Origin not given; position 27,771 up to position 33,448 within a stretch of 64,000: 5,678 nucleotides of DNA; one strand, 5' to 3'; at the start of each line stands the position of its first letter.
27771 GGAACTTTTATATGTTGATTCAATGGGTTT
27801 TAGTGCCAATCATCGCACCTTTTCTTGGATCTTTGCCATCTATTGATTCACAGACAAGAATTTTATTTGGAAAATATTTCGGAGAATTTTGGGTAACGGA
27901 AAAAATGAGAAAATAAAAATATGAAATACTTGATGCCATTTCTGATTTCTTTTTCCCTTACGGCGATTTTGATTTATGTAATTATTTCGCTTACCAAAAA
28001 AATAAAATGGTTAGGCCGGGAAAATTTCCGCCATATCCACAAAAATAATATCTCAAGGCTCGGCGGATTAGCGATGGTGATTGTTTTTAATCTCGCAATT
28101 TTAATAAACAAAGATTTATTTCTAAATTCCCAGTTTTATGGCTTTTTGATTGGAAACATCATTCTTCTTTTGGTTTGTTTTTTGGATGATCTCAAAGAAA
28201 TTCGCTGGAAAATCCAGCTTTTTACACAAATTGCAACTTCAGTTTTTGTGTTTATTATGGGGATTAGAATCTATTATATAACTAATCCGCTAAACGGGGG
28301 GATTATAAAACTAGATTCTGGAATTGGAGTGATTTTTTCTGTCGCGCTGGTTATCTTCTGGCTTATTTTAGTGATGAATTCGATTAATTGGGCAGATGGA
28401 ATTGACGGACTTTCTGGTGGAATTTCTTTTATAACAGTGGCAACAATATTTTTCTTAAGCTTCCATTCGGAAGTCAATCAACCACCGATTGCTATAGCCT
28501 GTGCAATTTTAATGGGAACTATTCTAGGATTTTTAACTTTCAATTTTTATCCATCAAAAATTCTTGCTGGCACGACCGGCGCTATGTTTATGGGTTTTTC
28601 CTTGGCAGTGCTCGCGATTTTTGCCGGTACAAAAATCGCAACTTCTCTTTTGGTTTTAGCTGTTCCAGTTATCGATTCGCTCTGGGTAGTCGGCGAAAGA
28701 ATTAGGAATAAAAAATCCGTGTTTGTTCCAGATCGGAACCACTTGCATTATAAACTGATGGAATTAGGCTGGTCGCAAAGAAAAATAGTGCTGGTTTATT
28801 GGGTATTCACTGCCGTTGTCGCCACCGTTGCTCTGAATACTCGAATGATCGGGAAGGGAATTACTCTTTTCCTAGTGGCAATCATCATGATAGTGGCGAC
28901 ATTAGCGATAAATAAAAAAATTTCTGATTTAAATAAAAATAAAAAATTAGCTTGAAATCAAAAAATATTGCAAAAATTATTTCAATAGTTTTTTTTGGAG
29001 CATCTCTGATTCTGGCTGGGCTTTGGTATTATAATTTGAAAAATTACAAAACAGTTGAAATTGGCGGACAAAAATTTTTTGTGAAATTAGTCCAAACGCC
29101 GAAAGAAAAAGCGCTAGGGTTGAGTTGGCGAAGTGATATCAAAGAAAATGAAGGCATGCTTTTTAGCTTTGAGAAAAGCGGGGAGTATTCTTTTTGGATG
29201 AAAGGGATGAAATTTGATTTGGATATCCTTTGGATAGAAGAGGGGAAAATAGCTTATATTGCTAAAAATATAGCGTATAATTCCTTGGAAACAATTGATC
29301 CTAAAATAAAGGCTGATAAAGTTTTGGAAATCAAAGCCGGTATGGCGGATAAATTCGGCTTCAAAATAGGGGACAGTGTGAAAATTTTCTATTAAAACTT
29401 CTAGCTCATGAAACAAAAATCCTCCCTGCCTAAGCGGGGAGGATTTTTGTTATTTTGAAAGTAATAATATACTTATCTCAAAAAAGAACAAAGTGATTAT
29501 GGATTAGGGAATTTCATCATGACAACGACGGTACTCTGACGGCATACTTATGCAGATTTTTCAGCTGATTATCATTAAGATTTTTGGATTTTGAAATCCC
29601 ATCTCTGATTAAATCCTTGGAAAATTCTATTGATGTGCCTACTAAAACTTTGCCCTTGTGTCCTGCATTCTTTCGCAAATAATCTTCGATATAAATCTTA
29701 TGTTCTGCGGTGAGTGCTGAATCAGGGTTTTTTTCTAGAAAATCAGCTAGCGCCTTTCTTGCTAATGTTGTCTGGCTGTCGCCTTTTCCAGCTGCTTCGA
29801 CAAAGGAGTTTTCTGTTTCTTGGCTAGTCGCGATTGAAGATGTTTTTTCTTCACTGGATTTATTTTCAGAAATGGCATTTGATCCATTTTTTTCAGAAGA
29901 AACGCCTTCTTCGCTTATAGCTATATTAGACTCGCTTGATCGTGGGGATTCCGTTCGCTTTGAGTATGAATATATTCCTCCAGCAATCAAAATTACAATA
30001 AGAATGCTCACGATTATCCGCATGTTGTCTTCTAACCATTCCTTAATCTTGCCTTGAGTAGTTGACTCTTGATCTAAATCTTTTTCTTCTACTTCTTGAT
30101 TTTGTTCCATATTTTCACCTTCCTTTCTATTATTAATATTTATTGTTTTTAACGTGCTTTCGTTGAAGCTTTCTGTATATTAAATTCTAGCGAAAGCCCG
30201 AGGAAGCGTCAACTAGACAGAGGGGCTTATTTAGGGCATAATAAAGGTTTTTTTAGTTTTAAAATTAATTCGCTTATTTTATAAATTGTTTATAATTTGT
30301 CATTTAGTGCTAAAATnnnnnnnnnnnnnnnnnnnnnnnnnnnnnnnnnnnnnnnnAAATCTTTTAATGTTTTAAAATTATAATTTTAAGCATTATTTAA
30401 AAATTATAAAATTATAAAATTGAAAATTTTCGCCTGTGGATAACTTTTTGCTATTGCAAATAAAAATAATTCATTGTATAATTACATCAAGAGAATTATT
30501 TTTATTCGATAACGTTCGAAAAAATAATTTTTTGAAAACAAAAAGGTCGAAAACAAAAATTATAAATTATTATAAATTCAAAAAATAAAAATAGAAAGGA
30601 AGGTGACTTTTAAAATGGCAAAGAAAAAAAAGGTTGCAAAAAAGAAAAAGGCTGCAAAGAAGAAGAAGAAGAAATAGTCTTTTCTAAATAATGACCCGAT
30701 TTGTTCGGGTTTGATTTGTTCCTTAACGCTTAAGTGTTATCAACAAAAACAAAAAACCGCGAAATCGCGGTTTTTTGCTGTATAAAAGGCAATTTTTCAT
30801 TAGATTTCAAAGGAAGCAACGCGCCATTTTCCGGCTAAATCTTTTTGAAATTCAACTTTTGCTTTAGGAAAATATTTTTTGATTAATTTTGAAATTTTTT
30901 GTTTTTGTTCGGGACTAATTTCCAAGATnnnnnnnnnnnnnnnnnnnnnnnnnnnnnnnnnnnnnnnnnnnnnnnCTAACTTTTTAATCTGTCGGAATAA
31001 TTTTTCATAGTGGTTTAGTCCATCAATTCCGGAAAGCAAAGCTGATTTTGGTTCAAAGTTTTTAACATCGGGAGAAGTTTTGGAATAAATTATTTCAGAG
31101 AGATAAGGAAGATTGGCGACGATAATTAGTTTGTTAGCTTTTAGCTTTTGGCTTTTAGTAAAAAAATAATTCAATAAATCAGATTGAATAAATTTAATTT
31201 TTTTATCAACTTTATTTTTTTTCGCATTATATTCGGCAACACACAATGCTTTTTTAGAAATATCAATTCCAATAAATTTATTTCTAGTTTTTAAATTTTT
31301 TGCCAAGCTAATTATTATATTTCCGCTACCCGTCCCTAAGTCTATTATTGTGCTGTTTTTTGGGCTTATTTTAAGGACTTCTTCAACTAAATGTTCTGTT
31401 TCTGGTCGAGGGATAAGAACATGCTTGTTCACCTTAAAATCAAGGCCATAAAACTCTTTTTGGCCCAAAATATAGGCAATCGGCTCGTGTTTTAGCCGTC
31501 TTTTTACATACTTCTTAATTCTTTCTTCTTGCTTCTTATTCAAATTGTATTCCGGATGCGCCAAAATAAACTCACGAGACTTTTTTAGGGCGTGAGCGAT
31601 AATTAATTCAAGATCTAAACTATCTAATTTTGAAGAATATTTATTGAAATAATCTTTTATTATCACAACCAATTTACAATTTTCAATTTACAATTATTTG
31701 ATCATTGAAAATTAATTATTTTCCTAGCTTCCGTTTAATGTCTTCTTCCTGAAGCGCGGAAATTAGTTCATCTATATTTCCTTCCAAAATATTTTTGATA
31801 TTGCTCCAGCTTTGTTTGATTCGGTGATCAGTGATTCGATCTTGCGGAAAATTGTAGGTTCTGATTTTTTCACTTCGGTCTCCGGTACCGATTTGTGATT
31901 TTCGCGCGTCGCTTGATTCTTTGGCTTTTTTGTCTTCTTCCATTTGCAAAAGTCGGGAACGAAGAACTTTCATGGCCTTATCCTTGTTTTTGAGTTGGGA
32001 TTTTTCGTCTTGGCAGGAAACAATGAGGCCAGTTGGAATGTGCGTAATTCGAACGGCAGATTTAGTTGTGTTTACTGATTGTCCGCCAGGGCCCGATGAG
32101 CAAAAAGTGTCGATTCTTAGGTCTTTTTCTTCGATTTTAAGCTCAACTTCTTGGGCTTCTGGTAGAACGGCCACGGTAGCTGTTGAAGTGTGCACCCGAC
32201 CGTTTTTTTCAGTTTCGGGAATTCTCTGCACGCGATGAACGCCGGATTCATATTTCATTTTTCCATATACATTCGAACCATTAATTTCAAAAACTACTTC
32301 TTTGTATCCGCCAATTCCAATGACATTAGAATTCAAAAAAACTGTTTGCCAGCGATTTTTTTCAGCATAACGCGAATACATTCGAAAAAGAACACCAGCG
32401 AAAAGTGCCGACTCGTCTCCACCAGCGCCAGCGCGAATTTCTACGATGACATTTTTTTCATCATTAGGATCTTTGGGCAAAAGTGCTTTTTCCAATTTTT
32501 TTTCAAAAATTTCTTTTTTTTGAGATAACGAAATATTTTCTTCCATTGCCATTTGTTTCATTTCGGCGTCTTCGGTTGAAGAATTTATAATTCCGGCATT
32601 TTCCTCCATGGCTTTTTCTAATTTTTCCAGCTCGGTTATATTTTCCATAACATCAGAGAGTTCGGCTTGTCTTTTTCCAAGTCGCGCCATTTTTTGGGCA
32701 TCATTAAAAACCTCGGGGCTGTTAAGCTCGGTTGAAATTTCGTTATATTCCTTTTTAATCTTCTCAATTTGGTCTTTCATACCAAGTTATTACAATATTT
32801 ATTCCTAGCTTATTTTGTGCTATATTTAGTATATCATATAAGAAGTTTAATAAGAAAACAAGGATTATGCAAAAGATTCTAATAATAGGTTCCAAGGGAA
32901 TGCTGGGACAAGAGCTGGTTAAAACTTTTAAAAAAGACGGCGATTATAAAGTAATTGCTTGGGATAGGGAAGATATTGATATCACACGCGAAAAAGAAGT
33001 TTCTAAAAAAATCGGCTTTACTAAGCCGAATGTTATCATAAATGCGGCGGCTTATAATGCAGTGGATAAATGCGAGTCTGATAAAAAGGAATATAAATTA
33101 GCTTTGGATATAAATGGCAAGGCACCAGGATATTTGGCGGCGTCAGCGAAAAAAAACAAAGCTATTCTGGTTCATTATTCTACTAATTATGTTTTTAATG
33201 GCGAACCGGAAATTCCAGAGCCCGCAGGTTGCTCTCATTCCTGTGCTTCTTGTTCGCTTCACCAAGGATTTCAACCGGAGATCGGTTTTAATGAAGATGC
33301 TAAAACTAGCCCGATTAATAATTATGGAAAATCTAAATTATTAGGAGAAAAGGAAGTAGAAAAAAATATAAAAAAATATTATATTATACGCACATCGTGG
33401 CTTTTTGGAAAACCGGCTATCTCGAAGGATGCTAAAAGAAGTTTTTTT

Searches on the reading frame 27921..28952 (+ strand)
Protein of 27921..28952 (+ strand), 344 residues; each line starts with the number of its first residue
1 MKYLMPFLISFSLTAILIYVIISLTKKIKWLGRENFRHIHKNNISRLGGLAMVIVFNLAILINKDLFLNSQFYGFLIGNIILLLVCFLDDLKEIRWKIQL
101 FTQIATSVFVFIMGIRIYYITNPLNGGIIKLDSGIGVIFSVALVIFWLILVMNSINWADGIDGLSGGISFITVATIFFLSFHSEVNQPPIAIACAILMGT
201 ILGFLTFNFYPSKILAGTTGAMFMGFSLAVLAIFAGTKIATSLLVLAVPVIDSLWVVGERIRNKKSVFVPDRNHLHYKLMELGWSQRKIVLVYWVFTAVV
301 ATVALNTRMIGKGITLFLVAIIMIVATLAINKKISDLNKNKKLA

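Call 36: search_protein_families(library=pfam, proteins=[window:27921-28952:+], max_evalue=0.00001)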
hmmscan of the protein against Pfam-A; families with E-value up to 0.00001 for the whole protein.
window:27921-28952:+ (344 aa): 1 family
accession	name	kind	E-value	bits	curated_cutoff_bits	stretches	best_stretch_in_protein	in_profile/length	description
PF00953.26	Glycos_transf_4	-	4.7e-31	108.4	27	1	74-234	3-158/160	Glycosyl transferase family 4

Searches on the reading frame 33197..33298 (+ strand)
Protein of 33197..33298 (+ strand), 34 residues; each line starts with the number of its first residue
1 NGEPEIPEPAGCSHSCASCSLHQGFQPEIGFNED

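Call 33: search_protein_families(library=pfam, proteins=[window:33197-33298:+], max_evalue=10)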
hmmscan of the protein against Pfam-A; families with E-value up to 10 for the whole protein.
seq(34 aa): 0 families

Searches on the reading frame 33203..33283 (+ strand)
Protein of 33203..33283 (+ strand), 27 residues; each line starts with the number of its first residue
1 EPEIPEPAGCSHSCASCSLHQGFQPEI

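Call 32: search_solved_structures(query=A2, max_evalue=10, show_alignments=5)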
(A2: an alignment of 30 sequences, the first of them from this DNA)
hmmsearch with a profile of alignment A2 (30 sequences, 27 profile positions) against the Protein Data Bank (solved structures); distinct sequences matched with E-value up to 10: 1.
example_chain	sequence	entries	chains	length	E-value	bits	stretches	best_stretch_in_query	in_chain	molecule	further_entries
1hlq_A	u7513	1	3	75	0.64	12.5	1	13-24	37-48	HIGH-POTENTIAL IRON-SULFUR PROTEIN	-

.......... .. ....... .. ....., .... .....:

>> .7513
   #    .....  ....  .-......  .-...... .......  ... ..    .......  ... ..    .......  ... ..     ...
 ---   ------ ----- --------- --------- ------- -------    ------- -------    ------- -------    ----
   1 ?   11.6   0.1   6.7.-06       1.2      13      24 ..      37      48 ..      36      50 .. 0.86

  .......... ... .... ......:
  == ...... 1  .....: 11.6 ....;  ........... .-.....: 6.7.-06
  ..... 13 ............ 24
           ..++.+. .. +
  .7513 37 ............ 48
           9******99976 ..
